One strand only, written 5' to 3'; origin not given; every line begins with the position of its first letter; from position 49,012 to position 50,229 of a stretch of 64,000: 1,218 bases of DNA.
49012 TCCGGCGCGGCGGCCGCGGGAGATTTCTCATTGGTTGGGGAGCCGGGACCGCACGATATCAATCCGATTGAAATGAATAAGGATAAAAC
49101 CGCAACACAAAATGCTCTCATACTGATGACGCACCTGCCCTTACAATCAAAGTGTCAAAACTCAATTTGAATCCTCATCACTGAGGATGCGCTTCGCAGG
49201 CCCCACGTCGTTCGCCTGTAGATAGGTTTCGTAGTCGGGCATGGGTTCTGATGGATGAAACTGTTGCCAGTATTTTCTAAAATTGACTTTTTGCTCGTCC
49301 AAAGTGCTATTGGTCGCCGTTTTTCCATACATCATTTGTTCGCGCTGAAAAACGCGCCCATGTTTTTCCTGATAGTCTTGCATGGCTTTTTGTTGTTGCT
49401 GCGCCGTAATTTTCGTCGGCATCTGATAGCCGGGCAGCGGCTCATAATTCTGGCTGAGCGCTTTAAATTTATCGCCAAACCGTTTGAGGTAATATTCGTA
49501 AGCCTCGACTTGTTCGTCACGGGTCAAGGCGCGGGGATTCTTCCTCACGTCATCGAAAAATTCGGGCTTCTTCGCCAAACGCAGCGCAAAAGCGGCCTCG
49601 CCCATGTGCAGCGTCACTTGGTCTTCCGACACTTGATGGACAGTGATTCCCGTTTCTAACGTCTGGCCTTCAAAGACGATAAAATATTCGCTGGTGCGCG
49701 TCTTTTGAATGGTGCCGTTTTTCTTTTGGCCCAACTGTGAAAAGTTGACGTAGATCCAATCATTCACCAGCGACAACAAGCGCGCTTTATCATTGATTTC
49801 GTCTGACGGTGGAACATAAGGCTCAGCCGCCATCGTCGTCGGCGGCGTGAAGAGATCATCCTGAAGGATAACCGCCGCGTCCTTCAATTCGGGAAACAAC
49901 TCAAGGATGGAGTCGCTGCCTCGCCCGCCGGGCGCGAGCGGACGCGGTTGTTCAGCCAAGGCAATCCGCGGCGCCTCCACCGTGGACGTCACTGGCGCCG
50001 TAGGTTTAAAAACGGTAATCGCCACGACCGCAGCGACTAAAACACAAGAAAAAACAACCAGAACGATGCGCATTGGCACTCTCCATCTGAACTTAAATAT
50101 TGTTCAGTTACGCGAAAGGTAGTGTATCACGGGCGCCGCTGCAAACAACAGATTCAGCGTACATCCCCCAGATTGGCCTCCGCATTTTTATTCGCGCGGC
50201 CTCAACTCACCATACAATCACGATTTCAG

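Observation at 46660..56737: Operon-like array: giant 2147-aa TSP3-repeat secreted protein, a membrane-anchored hypothetical, a SurA/PpiC-type lipoprotein PPIase and a Wzz-like co-polymerase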

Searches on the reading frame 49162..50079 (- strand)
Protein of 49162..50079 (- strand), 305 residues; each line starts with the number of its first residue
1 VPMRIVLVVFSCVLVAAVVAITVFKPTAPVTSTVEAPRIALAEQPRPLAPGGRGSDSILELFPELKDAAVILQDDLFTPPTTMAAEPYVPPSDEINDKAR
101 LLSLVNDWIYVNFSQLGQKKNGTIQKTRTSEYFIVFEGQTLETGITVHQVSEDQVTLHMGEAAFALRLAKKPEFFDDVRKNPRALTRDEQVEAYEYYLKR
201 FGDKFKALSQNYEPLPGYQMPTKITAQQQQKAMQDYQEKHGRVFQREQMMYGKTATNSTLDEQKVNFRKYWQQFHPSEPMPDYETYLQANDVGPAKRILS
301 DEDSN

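Call 4: search_protein_families(library=pfam, proteins=[window:49162-50079:-], max_evalue=0.1)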
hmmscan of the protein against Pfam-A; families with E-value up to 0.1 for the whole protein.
window:49162-50079:- (305 aa): 4 families
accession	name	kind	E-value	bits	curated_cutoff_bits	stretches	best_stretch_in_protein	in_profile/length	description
PF10748.14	HofP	-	0.0001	22.5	24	1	85-162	18-89/132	DNA utilization proteins HofP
PF16537.11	T2SSB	-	0.025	14.7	28.4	1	135-166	27-58/60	Type II secretion system protein B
PF18749.7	SNAD3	-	0.045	13.4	27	1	228-273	296-339/379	Secreted Novel AID/APOBEC-like Deaminase 3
PF23893.1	Y4YQ_C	-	0.095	13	27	0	136-166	23-53/53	Uncharacterised protein Y4YQ C-terminal domain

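Call 5: search_protein_families(library=ncbifam, proteins=[window:49162-50079:-], max_evalue=0.1)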
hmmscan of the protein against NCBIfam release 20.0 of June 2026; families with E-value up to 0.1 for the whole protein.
window:49162-50079:- (305 aa): 0 families

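Call 47: search_solved_structures(query=A5, max_evalue=10, show_alignments=2)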
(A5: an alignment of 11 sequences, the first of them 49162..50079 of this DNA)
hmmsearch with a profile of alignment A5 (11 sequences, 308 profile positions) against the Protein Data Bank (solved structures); distinct sequences matched with E-value up to 10: 10.
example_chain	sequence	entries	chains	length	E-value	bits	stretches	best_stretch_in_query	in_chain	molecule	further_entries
8fje_A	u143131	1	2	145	0.0054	19.2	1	227-269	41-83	E8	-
6s10_A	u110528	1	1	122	0.14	14.5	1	183-205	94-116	RNA chaperone ProQ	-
1bqz_A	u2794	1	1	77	0.83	12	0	255-283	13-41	DNAJ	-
8eod_A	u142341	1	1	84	0.84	12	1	256-292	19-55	Protein SIS1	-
6d6x_A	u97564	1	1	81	0.87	11.9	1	256-292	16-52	Type II HSP40 co-chaperone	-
4rwu_A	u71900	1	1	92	0.98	11.7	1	256-292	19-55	Protein SIS1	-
1bq0_A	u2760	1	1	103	2.3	10.5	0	255-282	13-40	DNAJ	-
5nro_B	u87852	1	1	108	2.5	10.4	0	255-282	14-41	Chaperone protein DnaJ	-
9r2k_A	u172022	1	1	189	2.5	10.4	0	226-288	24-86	N30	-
1xbl_A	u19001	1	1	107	2.6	10.4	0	255-287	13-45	DNAJ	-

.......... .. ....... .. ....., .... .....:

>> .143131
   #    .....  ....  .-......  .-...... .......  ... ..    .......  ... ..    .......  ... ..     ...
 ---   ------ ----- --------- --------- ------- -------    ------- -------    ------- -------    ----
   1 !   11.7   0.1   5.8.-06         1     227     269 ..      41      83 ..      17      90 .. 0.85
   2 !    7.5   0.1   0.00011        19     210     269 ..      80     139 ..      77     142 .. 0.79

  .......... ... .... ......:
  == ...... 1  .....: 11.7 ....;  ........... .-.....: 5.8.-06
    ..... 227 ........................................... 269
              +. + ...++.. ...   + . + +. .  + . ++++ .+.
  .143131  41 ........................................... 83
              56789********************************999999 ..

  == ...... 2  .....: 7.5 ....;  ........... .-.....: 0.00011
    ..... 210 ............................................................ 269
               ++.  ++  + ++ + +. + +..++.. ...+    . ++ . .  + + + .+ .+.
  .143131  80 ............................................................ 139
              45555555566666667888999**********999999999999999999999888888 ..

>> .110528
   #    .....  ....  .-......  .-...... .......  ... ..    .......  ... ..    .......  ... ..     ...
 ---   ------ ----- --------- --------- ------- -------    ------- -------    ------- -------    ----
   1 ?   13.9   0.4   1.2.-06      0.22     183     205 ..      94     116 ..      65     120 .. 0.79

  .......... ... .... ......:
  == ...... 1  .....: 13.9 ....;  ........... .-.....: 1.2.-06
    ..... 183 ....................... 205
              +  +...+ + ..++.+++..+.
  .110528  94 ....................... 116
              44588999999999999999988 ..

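Call 61: search_protein_families(library=pfam, alignment_id=A5, max_evalue=0.05)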
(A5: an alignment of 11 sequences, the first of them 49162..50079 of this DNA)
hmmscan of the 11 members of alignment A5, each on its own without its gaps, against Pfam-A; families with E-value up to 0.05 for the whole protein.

A. member 1, window:49162-50079:- (305 aa): 3 families
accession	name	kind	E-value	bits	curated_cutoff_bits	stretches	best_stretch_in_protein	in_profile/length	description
PF10748.14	HofP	-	0.0001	22.5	24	1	85-162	18-89/132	DNA utilization proteins HofP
PF16537.11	T2SSB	-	0.025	14.7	28.4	0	135-166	27-58/60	Type II secretion system protein B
PF18749.7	SNAD3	-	0.045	13.4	27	0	228-273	296-339/379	Secreted Novel AID/APOBEC-like Deaminase 3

B. families by the number of members that match (of 11 scanned): 5 families
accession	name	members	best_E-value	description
PF10748.14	HofP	7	0.0001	DNA utilization proteins HofP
PF11176.13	Tma16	1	0.0088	Translation machinery-associated protein 16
PF16537.11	T2SSB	1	0.025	Type II secretion system protein B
PF18527.6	STT3_PglB_C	1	0.04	STT3/PglB C-terminal beta-barrel domain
PF18749.7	SNAD3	1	0.045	Secreted Novel AID/APOBEC-like Deaminase 3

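Call 65: find_homologous_proteins(query=A5, max_evalue=0.001)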
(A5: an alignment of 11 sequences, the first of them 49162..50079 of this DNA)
Query A5 (11 sequences) (305 aa, profile of the alignment): 11 proteins with E <= 0.001 among 8000 candidates.
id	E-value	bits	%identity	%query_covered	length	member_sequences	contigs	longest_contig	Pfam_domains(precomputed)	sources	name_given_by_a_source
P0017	2.6e-123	429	49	99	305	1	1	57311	-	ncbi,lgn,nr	ncbi:MAG: hypothetical protein GC154_12655 [bacterium]|nr:hypothetical protein [bacterium]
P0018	6.0e-119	415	100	99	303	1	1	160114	-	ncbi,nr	ncbi:MAG: hypothetical protein P9L94_19235 [Candidatus Hinthialibacter antarcticus]|nr:hypothetical 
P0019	8.5e-117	408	81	99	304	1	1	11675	-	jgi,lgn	jgi:hypothetical protein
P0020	2.3e-116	406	88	99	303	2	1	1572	-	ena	-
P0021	2.7e-114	400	79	99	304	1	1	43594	-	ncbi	-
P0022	5.1e-111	389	77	99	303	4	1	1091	-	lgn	-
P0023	1.8e-73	265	22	65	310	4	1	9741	-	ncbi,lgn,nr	ncbi:MAG: hypothetical protein HUU16_11705 [Candidatus Omnitrophica bacterium]|nr:hypothetical prote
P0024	3.4e-38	150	23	77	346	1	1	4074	-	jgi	jgi:hypothetical protein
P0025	1.2e-37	148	24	45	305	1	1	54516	-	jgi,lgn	jgi:hypothetical protein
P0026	8.8e-29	119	24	58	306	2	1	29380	-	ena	-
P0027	3.1e-28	117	23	46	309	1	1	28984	-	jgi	jgi:hypothetical protein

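Call 66: find_encoding_contigs(protein=P0025, flank=10000, max_places=1)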
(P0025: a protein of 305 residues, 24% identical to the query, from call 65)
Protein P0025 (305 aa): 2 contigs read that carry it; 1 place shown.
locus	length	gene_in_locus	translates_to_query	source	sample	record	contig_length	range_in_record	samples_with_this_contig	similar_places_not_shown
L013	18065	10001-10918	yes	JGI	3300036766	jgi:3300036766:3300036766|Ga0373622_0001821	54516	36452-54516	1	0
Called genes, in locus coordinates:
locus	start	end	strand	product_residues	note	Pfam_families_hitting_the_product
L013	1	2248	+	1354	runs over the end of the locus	PF13517:FG-GAP_3 (faint)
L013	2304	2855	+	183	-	-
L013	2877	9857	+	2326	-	-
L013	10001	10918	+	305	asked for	-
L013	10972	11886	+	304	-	-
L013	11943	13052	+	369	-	-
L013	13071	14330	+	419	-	PF02706:Wzz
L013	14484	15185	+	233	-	-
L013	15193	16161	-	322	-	-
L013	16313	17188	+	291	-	PF06750:A24_N_bact, PF01478:Peptidase_A24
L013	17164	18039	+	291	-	PF13641:Glyco_tranf_2_3 (weak), PF00535:Glycos_transf_2, PF10111:Glyco_tranf_2_2 (weak)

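Call 67: find_encoding_contigs(protein=P0026, flank=10000, max_places=1)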
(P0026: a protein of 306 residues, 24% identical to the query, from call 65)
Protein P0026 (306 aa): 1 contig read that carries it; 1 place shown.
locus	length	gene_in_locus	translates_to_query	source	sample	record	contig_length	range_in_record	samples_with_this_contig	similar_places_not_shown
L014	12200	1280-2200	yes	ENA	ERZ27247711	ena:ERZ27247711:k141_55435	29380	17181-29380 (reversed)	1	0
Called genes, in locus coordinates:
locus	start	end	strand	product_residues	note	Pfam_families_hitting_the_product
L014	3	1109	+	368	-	?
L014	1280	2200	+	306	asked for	-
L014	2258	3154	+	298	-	-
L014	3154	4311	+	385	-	-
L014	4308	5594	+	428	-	PF02706:Wzz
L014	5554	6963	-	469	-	PF00072:Response_reg, PF00158:Sigma54_activat, PF14532:Sigma54_activ_2, PF07724:AAA_2 (faint), PF07728:AAA_5 (weak), PF25601:AAA_lid_14, PF02954:HTH_8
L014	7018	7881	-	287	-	PF01261:AP_endonuc_2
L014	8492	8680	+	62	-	PF04026:SpoVG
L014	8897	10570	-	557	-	PF01268:FTHFS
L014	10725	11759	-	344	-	PF00809:Pterin_bind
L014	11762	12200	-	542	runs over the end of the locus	PF02219:MTHFR, PF12225:DUF5981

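Call 68: find_encoding_contigs(protein=P0027, flank=10000, max_places=1)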
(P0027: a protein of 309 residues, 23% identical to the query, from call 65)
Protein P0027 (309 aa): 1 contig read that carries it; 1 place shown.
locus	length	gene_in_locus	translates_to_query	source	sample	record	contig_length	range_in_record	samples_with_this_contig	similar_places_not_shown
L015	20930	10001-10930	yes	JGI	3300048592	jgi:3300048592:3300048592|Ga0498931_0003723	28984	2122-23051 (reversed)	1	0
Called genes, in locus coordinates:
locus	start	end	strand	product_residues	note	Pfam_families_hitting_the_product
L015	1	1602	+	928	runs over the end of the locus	PF13517:FG-GAP_3 (faint), PF01839:FG-GAP (faint)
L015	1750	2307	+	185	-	-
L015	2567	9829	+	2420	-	-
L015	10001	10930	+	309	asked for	-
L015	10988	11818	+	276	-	-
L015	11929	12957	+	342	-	-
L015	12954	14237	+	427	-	PF02706:Wzz (weak)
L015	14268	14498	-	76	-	PF09360:zf-CDGSH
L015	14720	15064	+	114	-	-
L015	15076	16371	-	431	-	PF00512:HisKA, PF02518:HATPase_c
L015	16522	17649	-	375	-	PF00034:Cytochrom_C (faint), PF03150:CCP_MauG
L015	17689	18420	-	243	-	PF14686:fn3_3 (weak), PF13620:CarboxypepD_reg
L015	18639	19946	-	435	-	PF13570:Beta-prop_ACSF4 (faint), PF01011:PQQ (faint), PF13360:PQQ_2 (weak)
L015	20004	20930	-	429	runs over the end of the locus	PF01408:GFO_IDH_MocA, PF19051:GFO_IDH_MocA_C2, PF22725:GFO_IDH_MocA_C3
